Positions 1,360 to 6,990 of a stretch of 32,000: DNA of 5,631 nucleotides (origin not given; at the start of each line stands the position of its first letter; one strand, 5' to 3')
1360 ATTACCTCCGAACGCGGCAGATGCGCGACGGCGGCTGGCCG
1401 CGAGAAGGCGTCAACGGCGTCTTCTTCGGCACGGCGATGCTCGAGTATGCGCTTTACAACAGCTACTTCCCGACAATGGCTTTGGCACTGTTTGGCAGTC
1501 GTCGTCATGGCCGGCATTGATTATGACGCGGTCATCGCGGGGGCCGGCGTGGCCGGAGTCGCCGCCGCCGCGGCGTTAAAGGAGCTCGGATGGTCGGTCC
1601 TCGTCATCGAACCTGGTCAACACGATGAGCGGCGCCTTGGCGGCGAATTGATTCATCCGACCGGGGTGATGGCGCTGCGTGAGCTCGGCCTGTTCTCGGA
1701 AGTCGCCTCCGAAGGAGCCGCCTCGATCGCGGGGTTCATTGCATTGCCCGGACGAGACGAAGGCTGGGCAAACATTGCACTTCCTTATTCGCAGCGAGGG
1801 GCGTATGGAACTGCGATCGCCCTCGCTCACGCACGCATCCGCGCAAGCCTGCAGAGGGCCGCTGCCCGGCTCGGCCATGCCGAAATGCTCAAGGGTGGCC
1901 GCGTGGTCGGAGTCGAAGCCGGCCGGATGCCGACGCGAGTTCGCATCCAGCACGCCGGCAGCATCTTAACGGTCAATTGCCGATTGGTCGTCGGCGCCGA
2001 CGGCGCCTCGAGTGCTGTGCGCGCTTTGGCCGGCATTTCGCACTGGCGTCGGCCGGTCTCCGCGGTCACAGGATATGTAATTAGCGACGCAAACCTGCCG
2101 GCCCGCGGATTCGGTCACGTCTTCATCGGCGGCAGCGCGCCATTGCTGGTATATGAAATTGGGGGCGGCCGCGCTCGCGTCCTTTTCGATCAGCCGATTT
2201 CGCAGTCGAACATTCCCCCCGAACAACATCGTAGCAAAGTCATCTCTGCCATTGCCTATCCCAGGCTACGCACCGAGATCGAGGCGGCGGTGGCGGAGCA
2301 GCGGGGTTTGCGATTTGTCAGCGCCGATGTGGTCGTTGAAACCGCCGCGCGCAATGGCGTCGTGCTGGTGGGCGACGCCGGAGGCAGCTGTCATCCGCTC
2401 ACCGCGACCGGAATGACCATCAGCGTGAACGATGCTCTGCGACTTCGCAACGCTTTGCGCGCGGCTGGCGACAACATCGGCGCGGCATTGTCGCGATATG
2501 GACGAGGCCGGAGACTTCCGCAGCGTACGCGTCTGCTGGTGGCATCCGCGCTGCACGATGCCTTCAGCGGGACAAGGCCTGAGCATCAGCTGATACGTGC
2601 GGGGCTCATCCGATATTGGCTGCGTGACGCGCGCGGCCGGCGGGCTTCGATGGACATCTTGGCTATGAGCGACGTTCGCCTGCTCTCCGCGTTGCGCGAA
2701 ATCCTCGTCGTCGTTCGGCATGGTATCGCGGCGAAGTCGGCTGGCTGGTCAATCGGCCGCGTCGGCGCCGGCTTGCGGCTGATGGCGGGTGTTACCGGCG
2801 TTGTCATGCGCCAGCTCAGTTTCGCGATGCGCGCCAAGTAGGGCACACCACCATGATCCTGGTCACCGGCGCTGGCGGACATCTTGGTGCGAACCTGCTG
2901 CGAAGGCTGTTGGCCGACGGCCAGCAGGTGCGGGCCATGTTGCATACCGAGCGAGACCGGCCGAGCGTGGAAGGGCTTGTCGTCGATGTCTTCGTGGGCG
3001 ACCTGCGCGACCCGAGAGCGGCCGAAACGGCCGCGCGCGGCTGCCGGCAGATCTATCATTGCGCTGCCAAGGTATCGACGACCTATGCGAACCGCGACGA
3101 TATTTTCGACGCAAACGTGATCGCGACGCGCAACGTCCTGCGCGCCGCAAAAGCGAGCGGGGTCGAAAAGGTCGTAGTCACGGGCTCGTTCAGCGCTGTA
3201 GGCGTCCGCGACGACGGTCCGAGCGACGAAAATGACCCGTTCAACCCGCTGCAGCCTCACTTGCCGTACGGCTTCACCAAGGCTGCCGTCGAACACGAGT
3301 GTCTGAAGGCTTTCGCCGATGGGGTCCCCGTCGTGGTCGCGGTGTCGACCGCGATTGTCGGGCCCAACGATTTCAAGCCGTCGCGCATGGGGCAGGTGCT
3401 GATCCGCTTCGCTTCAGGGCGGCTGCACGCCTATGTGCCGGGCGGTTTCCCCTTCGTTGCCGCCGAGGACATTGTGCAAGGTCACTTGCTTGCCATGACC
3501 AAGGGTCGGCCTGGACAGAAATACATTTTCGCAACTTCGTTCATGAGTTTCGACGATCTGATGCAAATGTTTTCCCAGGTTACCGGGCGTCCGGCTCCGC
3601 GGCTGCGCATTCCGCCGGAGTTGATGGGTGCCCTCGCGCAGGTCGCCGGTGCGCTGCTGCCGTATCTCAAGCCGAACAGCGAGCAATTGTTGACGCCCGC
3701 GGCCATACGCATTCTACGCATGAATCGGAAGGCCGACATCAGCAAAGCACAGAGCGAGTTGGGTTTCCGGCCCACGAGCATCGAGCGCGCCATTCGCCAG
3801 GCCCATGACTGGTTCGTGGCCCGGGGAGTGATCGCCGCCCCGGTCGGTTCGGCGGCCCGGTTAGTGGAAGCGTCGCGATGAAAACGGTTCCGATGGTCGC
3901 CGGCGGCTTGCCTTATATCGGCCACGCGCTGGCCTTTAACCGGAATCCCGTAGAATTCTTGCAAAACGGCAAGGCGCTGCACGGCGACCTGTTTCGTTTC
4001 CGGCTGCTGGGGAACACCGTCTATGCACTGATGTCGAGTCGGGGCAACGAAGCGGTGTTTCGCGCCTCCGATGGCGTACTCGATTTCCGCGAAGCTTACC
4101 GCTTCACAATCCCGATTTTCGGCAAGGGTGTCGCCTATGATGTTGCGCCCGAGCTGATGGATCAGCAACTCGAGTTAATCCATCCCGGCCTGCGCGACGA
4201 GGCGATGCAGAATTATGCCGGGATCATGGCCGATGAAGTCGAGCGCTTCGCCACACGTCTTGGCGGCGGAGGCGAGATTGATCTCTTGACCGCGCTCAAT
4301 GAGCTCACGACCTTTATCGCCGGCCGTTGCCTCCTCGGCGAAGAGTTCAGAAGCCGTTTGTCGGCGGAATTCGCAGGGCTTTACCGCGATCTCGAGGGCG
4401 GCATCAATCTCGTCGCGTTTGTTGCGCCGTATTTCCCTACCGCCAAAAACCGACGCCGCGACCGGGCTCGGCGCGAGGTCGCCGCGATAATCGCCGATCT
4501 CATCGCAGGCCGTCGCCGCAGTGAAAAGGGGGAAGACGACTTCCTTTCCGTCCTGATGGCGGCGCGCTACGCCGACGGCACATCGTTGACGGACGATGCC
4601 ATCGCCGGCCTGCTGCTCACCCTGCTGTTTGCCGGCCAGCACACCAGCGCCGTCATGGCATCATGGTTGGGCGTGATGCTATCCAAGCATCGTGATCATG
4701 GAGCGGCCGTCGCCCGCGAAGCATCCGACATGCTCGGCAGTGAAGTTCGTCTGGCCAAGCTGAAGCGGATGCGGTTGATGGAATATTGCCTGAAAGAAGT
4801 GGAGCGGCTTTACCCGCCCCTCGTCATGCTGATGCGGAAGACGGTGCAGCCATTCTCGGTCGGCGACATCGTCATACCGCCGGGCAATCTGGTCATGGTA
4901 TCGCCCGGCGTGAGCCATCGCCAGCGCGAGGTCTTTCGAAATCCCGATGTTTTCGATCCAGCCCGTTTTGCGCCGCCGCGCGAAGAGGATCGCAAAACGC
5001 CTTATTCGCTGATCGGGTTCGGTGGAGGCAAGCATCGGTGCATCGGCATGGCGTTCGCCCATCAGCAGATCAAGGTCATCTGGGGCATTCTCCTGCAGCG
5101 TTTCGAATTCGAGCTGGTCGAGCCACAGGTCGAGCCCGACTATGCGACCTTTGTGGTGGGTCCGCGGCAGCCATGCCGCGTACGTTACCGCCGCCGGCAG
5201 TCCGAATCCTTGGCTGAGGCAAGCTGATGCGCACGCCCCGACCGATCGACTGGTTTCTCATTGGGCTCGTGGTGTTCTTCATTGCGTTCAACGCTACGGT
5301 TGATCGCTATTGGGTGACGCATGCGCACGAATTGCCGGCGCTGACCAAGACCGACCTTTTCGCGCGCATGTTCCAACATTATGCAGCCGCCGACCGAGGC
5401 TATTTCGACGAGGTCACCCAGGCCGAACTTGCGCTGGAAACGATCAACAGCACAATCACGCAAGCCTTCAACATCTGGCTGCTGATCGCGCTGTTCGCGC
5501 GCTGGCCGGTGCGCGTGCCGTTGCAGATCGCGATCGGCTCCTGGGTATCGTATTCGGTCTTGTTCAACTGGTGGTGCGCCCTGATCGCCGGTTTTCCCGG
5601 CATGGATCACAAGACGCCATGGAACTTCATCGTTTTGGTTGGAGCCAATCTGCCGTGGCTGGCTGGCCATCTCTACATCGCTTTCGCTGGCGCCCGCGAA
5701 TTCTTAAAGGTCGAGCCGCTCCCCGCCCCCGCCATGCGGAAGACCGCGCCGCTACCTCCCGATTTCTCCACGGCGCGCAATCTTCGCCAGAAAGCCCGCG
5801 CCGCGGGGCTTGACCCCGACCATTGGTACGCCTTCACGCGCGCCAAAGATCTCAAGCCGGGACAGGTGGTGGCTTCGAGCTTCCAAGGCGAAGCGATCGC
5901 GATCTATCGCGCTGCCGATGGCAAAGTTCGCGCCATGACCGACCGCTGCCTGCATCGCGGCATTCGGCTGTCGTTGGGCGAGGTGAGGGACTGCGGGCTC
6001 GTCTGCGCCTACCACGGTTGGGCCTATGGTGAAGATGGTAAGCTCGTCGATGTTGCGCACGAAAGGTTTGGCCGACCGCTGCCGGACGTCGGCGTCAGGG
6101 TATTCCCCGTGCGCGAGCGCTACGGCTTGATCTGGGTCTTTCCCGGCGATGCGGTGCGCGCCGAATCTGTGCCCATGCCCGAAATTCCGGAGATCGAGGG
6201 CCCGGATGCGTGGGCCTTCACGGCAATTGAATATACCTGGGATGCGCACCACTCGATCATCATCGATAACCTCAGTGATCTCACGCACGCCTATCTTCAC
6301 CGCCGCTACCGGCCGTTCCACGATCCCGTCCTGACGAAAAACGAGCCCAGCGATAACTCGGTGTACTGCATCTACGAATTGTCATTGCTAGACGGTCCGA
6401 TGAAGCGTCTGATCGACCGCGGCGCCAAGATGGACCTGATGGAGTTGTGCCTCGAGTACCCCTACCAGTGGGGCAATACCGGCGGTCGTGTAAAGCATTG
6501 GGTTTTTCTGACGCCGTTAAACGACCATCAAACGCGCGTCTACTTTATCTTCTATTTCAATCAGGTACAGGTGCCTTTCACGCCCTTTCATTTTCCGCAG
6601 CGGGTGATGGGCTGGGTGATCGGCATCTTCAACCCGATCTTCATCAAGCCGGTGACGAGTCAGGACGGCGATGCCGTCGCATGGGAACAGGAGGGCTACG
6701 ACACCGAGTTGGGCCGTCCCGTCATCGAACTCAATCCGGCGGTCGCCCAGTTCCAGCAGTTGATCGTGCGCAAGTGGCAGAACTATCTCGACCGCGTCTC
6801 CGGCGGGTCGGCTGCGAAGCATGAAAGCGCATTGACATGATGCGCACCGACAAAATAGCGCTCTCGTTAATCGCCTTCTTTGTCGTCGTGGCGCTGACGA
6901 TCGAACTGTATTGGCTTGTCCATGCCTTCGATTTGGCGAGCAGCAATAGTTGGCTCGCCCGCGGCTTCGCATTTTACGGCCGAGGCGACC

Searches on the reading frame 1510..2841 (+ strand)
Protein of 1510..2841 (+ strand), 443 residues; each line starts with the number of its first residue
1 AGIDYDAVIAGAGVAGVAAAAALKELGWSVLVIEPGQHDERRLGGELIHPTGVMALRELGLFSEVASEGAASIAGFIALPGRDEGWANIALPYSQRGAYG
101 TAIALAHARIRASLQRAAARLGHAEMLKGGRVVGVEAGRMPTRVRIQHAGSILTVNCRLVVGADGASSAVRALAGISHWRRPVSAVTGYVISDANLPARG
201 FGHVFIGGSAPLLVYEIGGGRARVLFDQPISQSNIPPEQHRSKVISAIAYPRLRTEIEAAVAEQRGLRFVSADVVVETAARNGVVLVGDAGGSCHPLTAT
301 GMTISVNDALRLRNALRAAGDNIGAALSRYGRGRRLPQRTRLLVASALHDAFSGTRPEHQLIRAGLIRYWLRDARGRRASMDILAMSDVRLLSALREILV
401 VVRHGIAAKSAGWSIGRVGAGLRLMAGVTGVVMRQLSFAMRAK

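Call 5: search_protein_families(library=pfam, proteins=[window:1510-2841:+], max_evalue=0.01)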
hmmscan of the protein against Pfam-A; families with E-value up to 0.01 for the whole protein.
window:1510-2841:+ (443 aa): 11 families
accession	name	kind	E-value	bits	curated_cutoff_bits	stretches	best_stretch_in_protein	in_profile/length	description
PF01494.25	FAD_binding_3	-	1.4e-22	80.8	22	1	5-319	2-321/349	FAD binding domain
PF08491.16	SE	-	5.9e-21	75.2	20.1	1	158-392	3-245/276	Squalene epoxidase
PF04820.20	Trp_halogenase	-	3.5e-05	23.3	21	0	249-331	288-368/458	Tryptophan halogenase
PF01266.30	DAO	-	0.00023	21.2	27.9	1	6-37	1-33/353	FAD dependent oxidoreductase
PF00890.30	FAD_binding_2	-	0.00054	19.7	20.4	1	6-37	1-32/414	FAD binding domain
PF13450.12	NAD_binding_8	-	0.00058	20.5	21.9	1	9-38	1-30/68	NAD(P)-binding Rossmann-like domain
PF12831.13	FAD_oxidored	-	0.002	17.9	27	1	6-50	1-41/416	FAD dependent oxidoreductase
PF13738.12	Pyr_redox_3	-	0.0023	17.7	30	1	8-38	1-32/305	Pyridine nucleotide-disulphide oxidoreductase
PF07992.20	Pyr_redox_2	-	0.0025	17.7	26.1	1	5-49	1-42/291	Pyridine nucleotide-disulphide oxidoreductase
PF01262.27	AlaDh_PNT_C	-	0.0059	16.5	23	0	7-41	31-65/214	Alanine dehydrogenase/PNT, C-terminal domain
PF00070.33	Pyr_redox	-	0.0089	17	22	0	7-38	2-33/82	Pyridine nucleotide-disulphide oxidoreductase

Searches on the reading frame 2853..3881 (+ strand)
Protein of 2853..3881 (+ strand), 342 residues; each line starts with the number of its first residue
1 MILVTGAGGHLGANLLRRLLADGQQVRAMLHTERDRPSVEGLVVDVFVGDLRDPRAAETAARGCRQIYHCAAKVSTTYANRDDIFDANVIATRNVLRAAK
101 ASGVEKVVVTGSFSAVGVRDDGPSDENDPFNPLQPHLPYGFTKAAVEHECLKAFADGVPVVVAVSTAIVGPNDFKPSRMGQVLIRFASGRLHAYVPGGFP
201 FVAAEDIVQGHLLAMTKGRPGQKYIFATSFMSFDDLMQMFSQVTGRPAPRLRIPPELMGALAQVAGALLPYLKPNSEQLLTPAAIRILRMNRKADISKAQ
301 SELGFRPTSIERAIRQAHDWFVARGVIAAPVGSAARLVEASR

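Call 5: search_protein_families(library=pfam, proteins=[window:2853-3881:+], max_evalue=0.01)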
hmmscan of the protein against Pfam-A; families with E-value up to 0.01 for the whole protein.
window:2853-3881:+ (342 aa): 8 families
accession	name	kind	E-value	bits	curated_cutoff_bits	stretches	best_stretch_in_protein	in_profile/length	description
PF01370.27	Epimerase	-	2.2e-32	112.8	20.9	1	2-224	1-237/240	NAD dependent epimerase/dehydratase family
PF16363.11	GDP_Man_Dehyd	-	1.4e-16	61.3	27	1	3-314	1-329/332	GDP-mannose 4,6 dehydratase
PF01073.25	3Beta_HSD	-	4e-16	59.3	22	1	3-153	1-160/280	3-beta hydroxysteroid dehydrogenase/isomerase family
PF13460.12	NAD_binding_10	-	4e-14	53.3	27.2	1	6-117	1-103/184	NAD(P)H-binding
PF07993.18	NAD_binding_4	-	1.2e-12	48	20.1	1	56-176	81-210/258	Male sterility protein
PF05368.20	NmrA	-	2.1e-10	41.1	27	1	2-111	5-106/298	NmrA-like family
PF02719.21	Polysacc_synt_2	-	6.3e-10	39.2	20.2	1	2-111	1-127/293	Polysaccharide biosynthesis protein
PF04321.23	RmlD_sub_bind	-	9.4e-09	35.2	27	1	2-154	3-140/287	RmlD substrate binding domain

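Call 6: search_protein_families(library=ncbifam, proteins=[window:2853-3881:+], max_evalue=0.01)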
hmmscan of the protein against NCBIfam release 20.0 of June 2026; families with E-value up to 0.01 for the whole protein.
window:2853-3881:+ (342 aa): 22 families
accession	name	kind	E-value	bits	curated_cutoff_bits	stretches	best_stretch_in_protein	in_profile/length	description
NF052578.1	StrlDmthSdmBMthl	equivalog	2.5e-85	287.1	600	1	2-327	3-328/328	sterol demethylase protein SdmB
TIGR03466.1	HpnA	hypoth_equivalog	3.5e-74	249.6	367.65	1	2-326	3-326/327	hopanoid-associated sugar epimerase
NF042422.1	oxyalk_red_OleD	equivalog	3e-28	99.1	580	1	2-318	3-325/329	2-alkyl-3-oxoalkanoate reductase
NF042423.1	oxyalk_red_Shew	equivalog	4.8e-25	88.3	580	1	2-311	11-325/331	2-alkyl-3-oxoalkanoate reductase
TIGR04180.1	EDH_00030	hypoth_equivalog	3.6e-20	72.2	475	1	2-189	1-196/297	NAD-dependent 4,6-dehydratase LegB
NF041293.1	G6PDh_Azf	equivalog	3.5e-11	43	400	1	2-118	5-121/252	NAD-dependent glucose-6-phosphate dehydrogenase Azf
NF043036.1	ErythonDh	equivalog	6.9e-11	41.9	325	1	2-147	3-157/321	D-erythronate dehydrogenase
TIGR01746.1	Thioester-redct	subfamily_domain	7.3e-11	41.9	213.35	1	2-196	2-224/371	thioester reductase domain-containing protein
NF004520.0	PRK05865.1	equivalog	3.2e-10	38.5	1509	1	2-121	3-106/854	sugar epimerase family protein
TIGR01179.1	galE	equivalog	7e-10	38.2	262.3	1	1-148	1-154/332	UDP-glucose 4-epimerase GalE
TIGR01214.1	rmlD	equivalog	1.4e-09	37.5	224.05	1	2-156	2-141/285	dTDP-4-dehydrorhamnose reductase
TIGR04130.1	FnlA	equivalog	1.6e-09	37.1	730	1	2-112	7-124/337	UDP-N-acetylglucosamine 4,6-dehydratase/5-epimerase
TIGR02197.1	heptose_epim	equivalog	3.5e-09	36.3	274.6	1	2-152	1-151/316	ADP-glyceromanno-heptose 6-epimerase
NF058621.1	DiazavRedAvaA7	equivalog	8.2e-09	35.5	400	1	2-258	3-261/304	3-diazoavenalumate denitrifying reductase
TIGR01181.1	dTDP_gluc_dehyt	equivalog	5.7e-08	32.2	365.1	1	2-324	2-314/321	dTDP-glucose 4,6-dehydratase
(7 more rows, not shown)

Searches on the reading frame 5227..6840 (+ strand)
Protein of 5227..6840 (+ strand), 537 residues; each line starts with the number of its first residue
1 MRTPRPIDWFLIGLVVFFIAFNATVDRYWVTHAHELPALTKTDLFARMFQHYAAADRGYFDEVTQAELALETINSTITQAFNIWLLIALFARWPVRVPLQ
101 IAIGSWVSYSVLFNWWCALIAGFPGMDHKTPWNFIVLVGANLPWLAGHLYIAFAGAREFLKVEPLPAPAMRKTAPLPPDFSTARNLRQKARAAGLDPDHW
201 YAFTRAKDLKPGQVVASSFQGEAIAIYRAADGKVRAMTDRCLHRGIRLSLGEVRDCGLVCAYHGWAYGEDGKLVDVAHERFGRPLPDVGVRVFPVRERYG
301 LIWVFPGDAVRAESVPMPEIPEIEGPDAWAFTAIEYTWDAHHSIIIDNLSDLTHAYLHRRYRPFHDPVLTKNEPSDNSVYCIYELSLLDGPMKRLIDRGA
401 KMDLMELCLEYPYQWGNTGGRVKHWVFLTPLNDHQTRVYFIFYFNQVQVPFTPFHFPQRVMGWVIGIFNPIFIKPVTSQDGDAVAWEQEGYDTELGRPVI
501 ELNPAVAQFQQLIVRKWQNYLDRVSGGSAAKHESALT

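Call 5: search_protein_families(library=pfam, proteins=[window:5227-6840:+], max_evalue=0.01)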
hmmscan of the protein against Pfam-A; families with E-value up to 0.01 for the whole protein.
window:5227-6840:+ (537 aa): 3 families
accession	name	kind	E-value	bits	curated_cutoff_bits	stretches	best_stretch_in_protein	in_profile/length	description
PF00355.32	Rieske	-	6.8e-20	71.2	20.3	1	199-277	1-79/88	Rieske [2Fe-2S] domain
PF19112.6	VanA_C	-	1.6e-07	32.1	23.5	1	338-445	1-127/193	Vanillate O-demethylase oxygenase C-terminal domain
PF05241.17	EBP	-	1.9e-06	28.6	25.7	1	44-152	1-110/113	EXPERA (EXPanded EBP superfamily)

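Call 6: search_protein_families(library=ncbifam, proteins=[window:5227-6840:+], max_evalue=0.01)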
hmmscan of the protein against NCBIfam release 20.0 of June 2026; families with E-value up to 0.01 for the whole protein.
window:5227-6840:+ (537 aa): 11 families
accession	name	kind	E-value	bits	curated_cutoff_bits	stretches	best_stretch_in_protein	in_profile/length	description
NF052579.1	BetMthstMoxSdmAMthl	equivalog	5.8e-92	308.3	600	1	186-522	4-344/351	4beta-methylsterol monooxygenase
NF042946.1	3PPDioc_HcaE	equivalog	3.8e-11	42.7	830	1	210-280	50-121/450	3-phenylpropionate/cinnamic acid dioxygenase subunit alpha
NF058607.1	GlBtMonoOxGbcA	equivalog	4e-08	32.1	670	1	218-277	75-135/420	glycine betaine monooxygenase oxygenase subunit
NF041683.1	ant_diox_AndAb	equivalog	3.3e-06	27.2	150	1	199-264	1-65/100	anthranilate 1,2-dioxygenase ferredoxin subunit AndAb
TIGR03228.1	anthran_1_2_A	equivalog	5e-06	25.5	671.9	1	220-277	60-118/438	anthranilate 1,2-dioxygenase large subunit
NF041684.1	ant_diox_AndAc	equivalog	5e-06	25.3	750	1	216-280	63-129/418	anthranilate 1,2-dioxygenase large subunit AndAc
TIGR03229.1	benzo_1_2_benA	equivalog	7.8e-06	25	780.95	1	222-279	62-120/433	benzoate 1,2-dioxygenase large subunit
TIGR02377.1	MocE_fam_FeS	subfamily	2.7e-05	24.1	136.15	1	200-266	2-68/101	MocE family 2Fe-2S type ferredoxin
TIGR02378.1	nirD_assim_sml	equivalog_domain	0.0015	18.6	74.65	1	200-304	2-103/105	nitrite reductase small subunit NirD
NF042948.2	3PPDioc_HcaC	equivalog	0.0065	16.7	150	0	206-263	9-66/105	3-phenylpropionate/cinnamic acid dioxygenase ferredoxin subunit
NF007422.0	PRK09965.1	equivalog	0.007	16.4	113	0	206-264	9-65/106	bifunctional 3-phenylpropionate/cinnamic acid dioxygenase ferredoxin subunit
